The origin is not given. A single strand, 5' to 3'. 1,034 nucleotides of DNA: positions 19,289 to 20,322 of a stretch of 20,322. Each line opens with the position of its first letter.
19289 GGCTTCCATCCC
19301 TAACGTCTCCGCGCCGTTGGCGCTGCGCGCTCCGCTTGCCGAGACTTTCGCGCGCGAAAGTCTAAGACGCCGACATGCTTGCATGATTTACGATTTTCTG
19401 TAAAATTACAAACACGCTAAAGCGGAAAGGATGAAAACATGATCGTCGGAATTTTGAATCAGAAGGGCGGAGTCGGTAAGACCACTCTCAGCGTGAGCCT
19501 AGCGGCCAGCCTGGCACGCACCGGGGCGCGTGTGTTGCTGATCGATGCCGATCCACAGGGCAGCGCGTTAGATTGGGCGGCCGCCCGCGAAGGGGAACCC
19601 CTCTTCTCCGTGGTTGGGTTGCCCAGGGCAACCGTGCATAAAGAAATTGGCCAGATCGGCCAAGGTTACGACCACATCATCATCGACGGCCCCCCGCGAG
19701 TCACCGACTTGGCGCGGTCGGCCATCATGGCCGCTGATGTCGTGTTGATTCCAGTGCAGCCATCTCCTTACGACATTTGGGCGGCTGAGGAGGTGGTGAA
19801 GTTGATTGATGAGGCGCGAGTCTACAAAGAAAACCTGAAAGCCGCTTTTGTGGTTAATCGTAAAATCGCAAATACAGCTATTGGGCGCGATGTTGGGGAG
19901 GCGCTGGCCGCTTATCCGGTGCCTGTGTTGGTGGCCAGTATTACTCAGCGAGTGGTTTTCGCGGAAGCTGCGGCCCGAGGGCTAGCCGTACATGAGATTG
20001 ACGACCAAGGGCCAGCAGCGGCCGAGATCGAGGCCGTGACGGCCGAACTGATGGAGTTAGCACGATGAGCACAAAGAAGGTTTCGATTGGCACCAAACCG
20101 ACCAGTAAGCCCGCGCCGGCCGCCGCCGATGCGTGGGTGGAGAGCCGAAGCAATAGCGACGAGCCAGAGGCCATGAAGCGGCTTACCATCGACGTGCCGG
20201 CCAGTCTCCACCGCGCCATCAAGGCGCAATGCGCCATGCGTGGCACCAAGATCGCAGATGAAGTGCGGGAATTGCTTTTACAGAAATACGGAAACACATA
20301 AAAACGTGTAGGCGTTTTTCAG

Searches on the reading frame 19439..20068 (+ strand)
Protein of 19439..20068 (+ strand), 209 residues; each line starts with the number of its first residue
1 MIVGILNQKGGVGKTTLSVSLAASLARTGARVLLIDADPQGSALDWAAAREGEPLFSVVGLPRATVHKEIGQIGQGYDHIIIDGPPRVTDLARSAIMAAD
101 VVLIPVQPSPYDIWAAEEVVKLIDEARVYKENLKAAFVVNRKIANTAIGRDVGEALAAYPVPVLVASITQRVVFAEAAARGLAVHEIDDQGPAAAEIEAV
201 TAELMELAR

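Call 9: search_protein_families(library=pfam, proteins=[window:19439-20068:+], max_evalue=0.01)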
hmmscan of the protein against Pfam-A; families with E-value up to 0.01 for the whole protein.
window:19439-20068:+ (209 aa): 11 families
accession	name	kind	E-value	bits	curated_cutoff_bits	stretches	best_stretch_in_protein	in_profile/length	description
PF13614.12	AAA_31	-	1.3e-28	100.5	27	2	2-43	3-44/177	AAA domain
PF01656.29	CbiA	-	4e-20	72.5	25.4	1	5-182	3-123/125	CobQ/CobB/MinD/ParA nucleotide binding domain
PF09140.17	MipZ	-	8.4e-13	48.7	20.7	2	3-39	3-39/262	ATPase MipZ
PF10609.15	ParA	-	2.8e-10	40.5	27.1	1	2-43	5-46/246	NUBPL iron-transfer P-loop NTPase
PF07015.17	VirC1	-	1.2e-08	35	24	1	5-182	6-190/231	VirC1 protein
PF02374.21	ArsA_ATPase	-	2.4e-08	34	24.3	1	8-43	8-43/305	Anion-transporting ATPase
PF06564.18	CBP_BcsQ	-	6.8e-08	32.8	21.3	1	5-40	6-41/234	Cellulose biosynthesis protein BcsQ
PF00142.24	Fer4_NifH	-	8.1e-06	25.9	25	1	8-40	7-39/271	4Fe-4S iron sulfur cluster binding proteins, NifH/frxC family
PF16575.11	CLP1_P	-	0.0021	18.3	26.6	1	11-40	4-33/188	mRNA cleavage and polyadenylation factor CLP1 P-loop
PF13481.12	AAA_25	-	0.0032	17.6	27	1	3-35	35-66/195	AAA domain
PF00448.28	SRP54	-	0.0069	16.5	22.7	0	10-87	10-94/196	SRP54-type protein, GTPase domain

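Call 86: find_encoding_contigs(protein=window:19439-20068:+, flank=10000, max_places=8)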
Protein window:19439-20068:+ (209 aa): 23 contigs read that carry it; 8 places shown.
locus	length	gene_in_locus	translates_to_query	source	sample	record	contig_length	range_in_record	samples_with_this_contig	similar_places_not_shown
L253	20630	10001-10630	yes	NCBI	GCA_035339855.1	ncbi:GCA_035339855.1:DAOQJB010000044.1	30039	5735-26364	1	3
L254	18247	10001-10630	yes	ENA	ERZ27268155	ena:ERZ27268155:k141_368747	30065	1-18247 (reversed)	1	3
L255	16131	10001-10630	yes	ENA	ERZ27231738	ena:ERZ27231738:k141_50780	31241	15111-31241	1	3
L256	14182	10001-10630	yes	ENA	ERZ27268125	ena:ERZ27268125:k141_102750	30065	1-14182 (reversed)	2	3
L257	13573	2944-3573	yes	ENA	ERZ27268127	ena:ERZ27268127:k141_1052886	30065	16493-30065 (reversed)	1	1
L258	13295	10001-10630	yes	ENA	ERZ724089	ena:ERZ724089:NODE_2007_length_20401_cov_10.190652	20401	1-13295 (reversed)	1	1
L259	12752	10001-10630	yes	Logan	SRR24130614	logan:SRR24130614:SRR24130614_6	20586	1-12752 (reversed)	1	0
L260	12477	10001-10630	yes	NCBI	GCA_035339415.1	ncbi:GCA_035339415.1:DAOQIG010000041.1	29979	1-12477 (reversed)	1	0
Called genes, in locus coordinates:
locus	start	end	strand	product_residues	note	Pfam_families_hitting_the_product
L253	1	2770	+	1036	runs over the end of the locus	PF08751:TrwC, PF01443:Viral_helicase1 (faint), PF13245:AAA_19, PF13604:AAA_30, PF22232:TraI_hel_assoc_N (faint), PF13604:AAA_30, PF18335:SH3_13 (faint), PF13538:UvrD_C_2 (weak)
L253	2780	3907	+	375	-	PF13432:TPR_16 (weak), PF08238:Sel1 (weak)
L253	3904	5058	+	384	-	-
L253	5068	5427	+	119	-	-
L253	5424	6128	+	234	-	-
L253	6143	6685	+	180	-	-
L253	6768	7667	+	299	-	PF00892:EamA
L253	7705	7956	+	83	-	-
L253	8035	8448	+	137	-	-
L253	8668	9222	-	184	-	PF00239:Resolvase, PF02796:HTH_7, PF13936:HTH_38 (weak)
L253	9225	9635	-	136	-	-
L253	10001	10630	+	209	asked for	PF00142:Fer4_NifH (faint), PF01656:CbiA, PF02374:ArsA_ATPase, PF06564:CBP_BcsQ (faint), PF07015:VirC1, PF09140:MipZ (faint), PF10609:ParA, PF13614:AAA_31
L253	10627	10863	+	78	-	-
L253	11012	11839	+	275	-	PF07042:TrfA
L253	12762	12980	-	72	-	-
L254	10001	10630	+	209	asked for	PF00142:Fer4_NifH (faint), PF01656:CbiA, PF02374:ArsA_ATPase, PF06564:CBP_BcsQ (faint), PF07015:VirC1, PF09140:MipZ (faint), PF10609:ParA, PF13614:AAA_31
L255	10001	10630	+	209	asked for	PF00142:Fer4_NifH (faint), PF01656:CbiA, PF02374:ArsA_ATPase, PF06564:CBP_BcsQ (faint), PF07015:VirC1, PF09140:MipZ (faint), PF10609:ParA, PF13614:AAA_31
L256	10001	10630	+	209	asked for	PF00142:Fer4_NifH (faint), PF01656:CbiA, PF02374:ArsA_ATPase, PF06564:CBP_BcsQ (faint), PF07015:VirC1, PF09140:MipZ (faint), PF10609:ParA, PF13614:AAA_31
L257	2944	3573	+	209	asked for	PF00142:Fer4_NifH (faint), PF01656:CbiA, PF02374:ArsA_ATPase, PF06564:CBP_BcsQ (faint), PF07015:VirC1, PF09140:MipZ (faint), PF10609:ParA, PF13614:AAA_31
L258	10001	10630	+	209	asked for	PF00142:Fer4_NifH (faint), PF01656:CbiA, PF02374:ArsA_ATPase, PF06564:CBP_BcsQ (faint), PF07015:VirC1, PF09140:MipZ (faint), PF10609:ParA, PF13614:AAA_31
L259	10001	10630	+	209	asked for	PF00142:Fer4_NifH (faint), PF01656:CbiA, PF02374:ArsA_ATPase, PF06564:CBP_BcsQ (faint), PF07015:VirC1, PF09140:MipZ (faint), PF10609:ParA, PF13614:AAA_31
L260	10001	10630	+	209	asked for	PF00142:Fer4_NifH (faint), PF01656:CbiA, PF02374:ArsA_ATPase, PF06564:CBP_BcsQ (faint), PF07015:VirC1, PF09140:MipZ (faint), PF10609:ParA, PF13614:AAA_31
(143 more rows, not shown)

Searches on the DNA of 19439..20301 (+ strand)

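Call 14: search_dna_similar(query=window:19439-20301:+, collection=plasmids, mode=near, max_rows=40)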
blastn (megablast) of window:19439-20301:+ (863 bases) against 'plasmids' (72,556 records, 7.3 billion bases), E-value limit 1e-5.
Records with a match: 24; places in all: 24; records where one place covers at least 80% of the query: 15.
Best place of each record, by identity: 80-90% 2; 60-80% 22.
By first word of the organism name: Aeromonas 14; Cupriavidus 1; Acidithiobacillus 1; Sulfuriferula 1; Acidiphilium 1; Oceanimonas 1; uncultured 1; Pseudomonas 1; Shigella 1; Gluconobacter 1; and 1 more.
By predicted mobility (MOB-suite, as given by PLSDB): non-mobilizable 13; conjugative 6; mobilizable 5.
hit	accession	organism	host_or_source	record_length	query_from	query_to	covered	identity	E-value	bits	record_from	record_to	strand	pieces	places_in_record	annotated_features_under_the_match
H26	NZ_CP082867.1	Cupriavidus pauculus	-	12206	1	856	99%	85.1%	0e+0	872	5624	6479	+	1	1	parA: ParA family partition ATPase | plasmid partition protein ParG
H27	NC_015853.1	Acidithiobacillus caldus SM-1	-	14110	1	854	99%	81.4%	0e+0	697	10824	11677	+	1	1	parA: ParA family partition ATPase | plasmid partition protein ParG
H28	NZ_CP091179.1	Aeromonas caviae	-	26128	1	856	99%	77.2%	4e-136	492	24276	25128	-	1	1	parA: ParA family partition ATPase | hypothetical protein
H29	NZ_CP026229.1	Aeromonas sp. ASNIH1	-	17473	1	856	99%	77.1%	2e-134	486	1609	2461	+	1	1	parA: ParA family partition ATPase | hypothetical protein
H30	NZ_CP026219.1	Aeromonas sp. ASNIH4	-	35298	1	856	99%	77.1%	2e-134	486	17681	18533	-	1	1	parA: ParA family partition ATPase | hypothetical protein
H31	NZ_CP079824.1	Aeromonas veronii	Hospital sewage,Hospital sewage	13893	1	856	99%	77.1%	2e-134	486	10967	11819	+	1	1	parA: ParA family partition ATPase | hypothetical protein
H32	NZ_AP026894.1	Aeromonas caviae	Microbe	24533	1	856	99%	77.1%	2e-134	486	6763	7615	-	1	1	parA: ParA family partition ATPase | hypothetical protein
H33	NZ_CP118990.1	Aeromonas allosaccharophila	Homo sapiens,cell culture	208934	1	856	99%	77.1%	2e-134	486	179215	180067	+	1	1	parA: ParA family partition ATPase | hypothetical protein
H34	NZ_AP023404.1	Aeromonas hydrophila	-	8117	1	856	99%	77.1%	2e-134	486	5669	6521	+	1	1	parA: ParA family partition ATPase | hypothetical protein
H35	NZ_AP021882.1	Sulfuriferula nivalis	-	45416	1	856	99%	76.7%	1e-130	473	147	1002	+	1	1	parA: ParA family partition ATPase | hypothetical protein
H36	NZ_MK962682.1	Aeromonas sp.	-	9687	1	856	99%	76.7%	8e-128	464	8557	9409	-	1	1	parA: ParA family partition ATPase | hypothetical protein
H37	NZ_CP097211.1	Aeromonas caviae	activated sludge,activated sludge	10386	1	856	99%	76.7%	8e-128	464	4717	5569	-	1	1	parA: ParA family partition ATPase | hypothetical protein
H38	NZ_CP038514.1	Aeromonas sp. 2692-1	chicken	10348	1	856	99%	76.3%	4e-121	442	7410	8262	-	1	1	parA: ParA family partition ATPase | hypothetical protein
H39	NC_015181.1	Acidiphilium multivorum AIU301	-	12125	1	856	99%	74.2%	2e-89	337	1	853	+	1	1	parA: ParA family partition ATPase | hypothetical protein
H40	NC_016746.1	Oceanimonas sp. GK1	-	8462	1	856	99%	72.3%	7e-59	235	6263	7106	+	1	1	parA: ParA family partition ATPase | hypothetical protein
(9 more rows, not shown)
